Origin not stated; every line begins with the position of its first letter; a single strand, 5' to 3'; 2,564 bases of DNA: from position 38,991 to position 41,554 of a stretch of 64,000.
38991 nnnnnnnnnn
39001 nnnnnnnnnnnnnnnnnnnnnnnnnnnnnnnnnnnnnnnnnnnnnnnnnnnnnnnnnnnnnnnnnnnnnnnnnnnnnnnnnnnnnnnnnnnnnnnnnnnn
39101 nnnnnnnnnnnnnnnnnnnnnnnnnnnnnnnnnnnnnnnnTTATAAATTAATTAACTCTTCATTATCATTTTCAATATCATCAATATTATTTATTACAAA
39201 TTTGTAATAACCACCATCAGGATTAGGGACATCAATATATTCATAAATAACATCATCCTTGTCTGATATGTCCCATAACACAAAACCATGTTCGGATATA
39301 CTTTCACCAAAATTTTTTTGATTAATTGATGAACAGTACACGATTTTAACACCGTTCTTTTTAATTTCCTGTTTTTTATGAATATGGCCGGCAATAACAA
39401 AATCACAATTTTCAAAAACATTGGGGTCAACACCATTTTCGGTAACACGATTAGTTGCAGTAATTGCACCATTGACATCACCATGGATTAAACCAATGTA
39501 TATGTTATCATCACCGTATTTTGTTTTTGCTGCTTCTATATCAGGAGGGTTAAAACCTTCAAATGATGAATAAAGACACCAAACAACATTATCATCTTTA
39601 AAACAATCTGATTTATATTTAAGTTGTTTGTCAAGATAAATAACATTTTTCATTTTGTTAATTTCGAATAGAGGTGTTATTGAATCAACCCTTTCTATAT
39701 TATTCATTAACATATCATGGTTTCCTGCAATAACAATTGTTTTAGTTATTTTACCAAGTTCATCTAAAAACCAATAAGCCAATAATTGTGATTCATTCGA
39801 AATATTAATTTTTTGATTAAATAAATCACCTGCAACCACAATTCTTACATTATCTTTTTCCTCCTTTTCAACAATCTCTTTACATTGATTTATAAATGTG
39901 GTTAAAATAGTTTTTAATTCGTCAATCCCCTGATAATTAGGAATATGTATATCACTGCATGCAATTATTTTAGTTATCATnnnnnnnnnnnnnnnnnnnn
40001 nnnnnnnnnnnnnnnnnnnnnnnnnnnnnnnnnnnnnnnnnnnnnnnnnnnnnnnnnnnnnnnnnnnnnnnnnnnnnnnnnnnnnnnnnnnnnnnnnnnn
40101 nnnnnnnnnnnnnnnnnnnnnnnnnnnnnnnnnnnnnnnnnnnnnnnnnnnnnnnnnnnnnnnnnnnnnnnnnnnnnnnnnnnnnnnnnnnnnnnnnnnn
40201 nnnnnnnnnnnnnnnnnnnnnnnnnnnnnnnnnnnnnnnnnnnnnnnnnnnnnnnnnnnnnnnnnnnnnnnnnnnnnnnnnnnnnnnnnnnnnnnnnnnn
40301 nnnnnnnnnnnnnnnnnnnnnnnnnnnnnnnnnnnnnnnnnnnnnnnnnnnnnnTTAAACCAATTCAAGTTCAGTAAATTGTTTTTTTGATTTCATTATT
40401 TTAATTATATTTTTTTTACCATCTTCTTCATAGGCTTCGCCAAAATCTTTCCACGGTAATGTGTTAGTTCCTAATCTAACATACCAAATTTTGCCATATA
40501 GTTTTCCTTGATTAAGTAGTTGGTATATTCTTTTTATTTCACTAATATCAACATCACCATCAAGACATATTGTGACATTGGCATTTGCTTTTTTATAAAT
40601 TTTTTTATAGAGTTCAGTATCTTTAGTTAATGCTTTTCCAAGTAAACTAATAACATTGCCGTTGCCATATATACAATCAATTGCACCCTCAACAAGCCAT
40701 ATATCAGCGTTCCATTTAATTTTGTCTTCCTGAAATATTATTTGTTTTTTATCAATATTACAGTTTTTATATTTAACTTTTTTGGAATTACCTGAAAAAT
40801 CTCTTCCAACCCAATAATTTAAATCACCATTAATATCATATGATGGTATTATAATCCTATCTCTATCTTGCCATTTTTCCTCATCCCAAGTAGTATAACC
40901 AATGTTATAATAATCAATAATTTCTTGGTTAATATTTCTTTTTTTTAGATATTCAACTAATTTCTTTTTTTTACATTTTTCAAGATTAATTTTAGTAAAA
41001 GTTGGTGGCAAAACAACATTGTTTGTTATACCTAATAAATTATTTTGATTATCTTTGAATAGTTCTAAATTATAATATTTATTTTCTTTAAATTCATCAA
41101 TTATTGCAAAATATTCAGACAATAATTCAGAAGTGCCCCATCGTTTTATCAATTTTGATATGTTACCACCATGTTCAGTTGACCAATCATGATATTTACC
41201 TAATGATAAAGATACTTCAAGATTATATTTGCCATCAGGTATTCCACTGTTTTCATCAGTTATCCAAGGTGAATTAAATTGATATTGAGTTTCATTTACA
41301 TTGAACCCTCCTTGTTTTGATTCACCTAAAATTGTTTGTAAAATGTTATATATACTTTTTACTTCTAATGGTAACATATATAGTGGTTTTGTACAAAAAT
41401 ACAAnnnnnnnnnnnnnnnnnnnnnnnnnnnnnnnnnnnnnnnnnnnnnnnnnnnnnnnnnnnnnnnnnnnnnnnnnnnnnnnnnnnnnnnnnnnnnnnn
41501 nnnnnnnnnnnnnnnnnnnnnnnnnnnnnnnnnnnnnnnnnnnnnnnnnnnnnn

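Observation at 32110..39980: Three HExxH paralogs interleaved with metallophosphoesterases, DHFR-TS and ClpP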

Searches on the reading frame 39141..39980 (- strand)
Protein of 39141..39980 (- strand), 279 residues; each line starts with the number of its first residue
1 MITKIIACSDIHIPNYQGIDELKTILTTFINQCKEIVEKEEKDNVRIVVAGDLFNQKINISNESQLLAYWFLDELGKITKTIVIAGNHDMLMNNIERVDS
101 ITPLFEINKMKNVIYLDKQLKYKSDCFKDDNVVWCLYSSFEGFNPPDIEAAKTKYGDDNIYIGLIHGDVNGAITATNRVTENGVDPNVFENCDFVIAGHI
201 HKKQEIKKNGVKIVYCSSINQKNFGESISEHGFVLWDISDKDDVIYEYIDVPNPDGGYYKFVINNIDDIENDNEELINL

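Call 4: search_protein_families(library=pfam, proteins=[window:39141-39980:-], max_evalue=0.1)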
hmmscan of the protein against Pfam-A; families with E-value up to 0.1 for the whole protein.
window:39141-39980:- (279 aa): 2 families
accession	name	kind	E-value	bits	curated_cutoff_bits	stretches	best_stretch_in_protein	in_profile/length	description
PF00149.33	Metallophos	-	2.7e-10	41.4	21.5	1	4-202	2-190/191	Calcineurin-like phosphoesterase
PF12850.12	Metallophos_2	-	1.8e-08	35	27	1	4-239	2-152/154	Calcineurin-like phosphoesterase superfamily domain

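Call 5: search_protein_families(library=phrogs, proteins=[window:39141-39980:-], max_evalue=0.01)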
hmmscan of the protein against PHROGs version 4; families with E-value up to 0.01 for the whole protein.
window:39141-39980:- (279 aa): 4 families
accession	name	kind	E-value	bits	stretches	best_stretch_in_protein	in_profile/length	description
phrog_100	-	DNA, RNA and nucleotide metabolism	7e-29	101.9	1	1-275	27-283/989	SbcD-like subunit of palindrome specific endonuclease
phrog_1649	-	other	4.3e-11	43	1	2-119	35-132/308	metallo-phosphoesterase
phrog_284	-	DNA, RNA and nucleotide metabolism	5e-06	26.7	0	5-67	133-201/398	exonuclease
phrog_7339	-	DNA, RNA and nucleotide metabolism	9.9e-05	22.8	1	4-222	31-212/263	DNA repair exonuclease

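Call 33: search_protein_families(library=ncbifam, proteins=[window:39141-39980:-], max_evalue=0.1)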
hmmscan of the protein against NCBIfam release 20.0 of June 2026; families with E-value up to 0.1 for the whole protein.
window:39141-39980:- (279 aa): 9 families
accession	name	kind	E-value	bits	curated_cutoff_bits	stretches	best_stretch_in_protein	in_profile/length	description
TIGR00619.1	sbcd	subfamily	5.5e-14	52.6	77.65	2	4-90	2-87/252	exonuclease subunit SbcD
NF041753.2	sbcd_Staph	equivalog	5e-08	32.2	480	1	166-251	172-260/375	exonuclease subunit SbcD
NF008206.2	PRK10966.1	equivalog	1.9e-07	30.6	450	2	187-252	216-280/380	exonuclease subunit SbcD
NF041754.1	sbcd_Bac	equivalog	1.4e-06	27.8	750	1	27-111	25-104/390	exonuclease subunit SbcD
TIGR04123.1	P_estr_lig_assc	hypoth_equivalog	1.7e-05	24.3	150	1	44-95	65-115/207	ligase-associated DNA damage response endonuclease PdeM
TIGR03729.1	acc_ester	subfamily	2e-05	24.1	148.25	1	5-96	2-78/239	putative phosphoesterase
TIGR00040.1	yfcE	subfamily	0.00052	20.1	56.25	1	32-98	18-71/158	YfcE family phosphodiesterase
NF041029.1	Mre11_Pyroc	equivalog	0.00098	18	600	0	197-226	211-240/438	DNA double-strand break repair protein Mre11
NF008359.0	PRK11148.1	equivalog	0.046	13.2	225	0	189-217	193-221/275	3',5'-cyclic-AMP phosphodiesterase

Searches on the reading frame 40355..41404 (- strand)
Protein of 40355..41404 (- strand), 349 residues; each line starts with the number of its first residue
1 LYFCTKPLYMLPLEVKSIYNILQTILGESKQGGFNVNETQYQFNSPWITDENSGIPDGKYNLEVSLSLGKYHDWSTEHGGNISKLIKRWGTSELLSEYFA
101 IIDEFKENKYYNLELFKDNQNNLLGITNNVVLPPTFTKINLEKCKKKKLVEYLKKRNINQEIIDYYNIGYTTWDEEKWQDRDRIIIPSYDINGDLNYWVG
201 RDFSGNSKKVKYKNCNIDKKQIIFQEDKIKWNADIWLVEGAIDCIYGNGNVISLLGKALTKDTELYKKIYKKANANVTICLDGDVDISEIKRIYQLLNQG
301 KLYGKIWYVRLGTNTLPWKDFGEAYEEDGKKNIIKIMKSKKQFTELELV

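Call 5: search_protein_families(library=phrogs, proteins=[window:40355-41404:-], max_evalue=0.01)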
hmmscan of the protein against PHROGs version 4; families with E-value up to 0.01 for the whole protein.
window:40355-41404:- (349 aa): 4 families
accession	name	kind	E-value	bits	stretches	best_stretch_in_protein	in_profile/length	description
phrog_47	-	DNA, RNA and nucleotide metabolism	7.6e-33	115.1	1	18-340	31-337/947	DNA primase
phrog_6444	-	DNA, RNA and nucleotide metabolism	6e-11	42.8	1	139-284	129-312/577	DNA primase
phrog_239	-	DNA, RNA and nucleotide metabolism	5.4e-06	26.6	1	143-245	108-206/801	DNA primase/helicase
phrog_849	-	DNA, RNA and nucleotide metabolism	0.0011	19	1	142-247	142-253/435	DNA primase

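Call 81: search_dna_similar(collection=phages, mode=protein, query=window:40355-41404:-, max_evalue=0.00001, max_rows=12)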
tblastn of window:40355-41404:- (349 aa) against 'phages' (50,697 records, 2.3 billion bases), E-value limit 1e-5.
Records with a match: 6; places in all: 6; records where one place covers at least 80% of the query: 2.
Best place of each record, by identity: <60% 6.
By first word of the organism name: Flavobacterium 4; Microcystis 1; uncultured 1.
By host as written in the record: Flavobacterium sp. LMO8 4; Microcystis elabens 1; - 1.
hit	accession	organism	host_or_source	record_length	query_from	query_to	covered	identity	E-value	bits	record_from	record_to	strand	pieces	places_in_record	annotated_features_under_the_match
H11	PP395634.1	Microcystis phage Mel-JY01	Microcystis elabens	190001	21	323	87%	31.5%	7e-18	91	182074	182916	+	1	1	DNA primase-like protein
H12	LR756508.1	uncultured phage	metagenomic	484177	18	298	81%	28.0%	1e-17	90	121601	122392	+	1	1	record has no annotation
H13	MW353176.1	Flavobacterium phage vB_FspM_immuto_3-5A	Flavobacterium sp. LMO8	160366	166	301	39%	39.0%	6e-12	73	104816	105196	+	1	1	DNA primase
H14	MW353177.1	Flavobacterium phage vB_FspM_immuto_13-6C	Flavobacterium sp. LMO8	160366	166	301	39%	39.0%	6e-12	73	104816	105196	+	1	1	DNA primase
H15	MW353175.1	Flavobacterium phage vB_FspM_immuto_2-6A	Flavobacterium sp. LMO8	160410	166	301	39%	39.0%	1e-11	72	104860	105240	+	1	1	DNA primase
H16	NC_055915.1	Flavobacterium phage vB_FspM_immuto_2-6A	Flavobacterium sp. LMO8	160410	166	301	39%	39.0%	1e-11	72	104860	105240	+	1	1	DNA primase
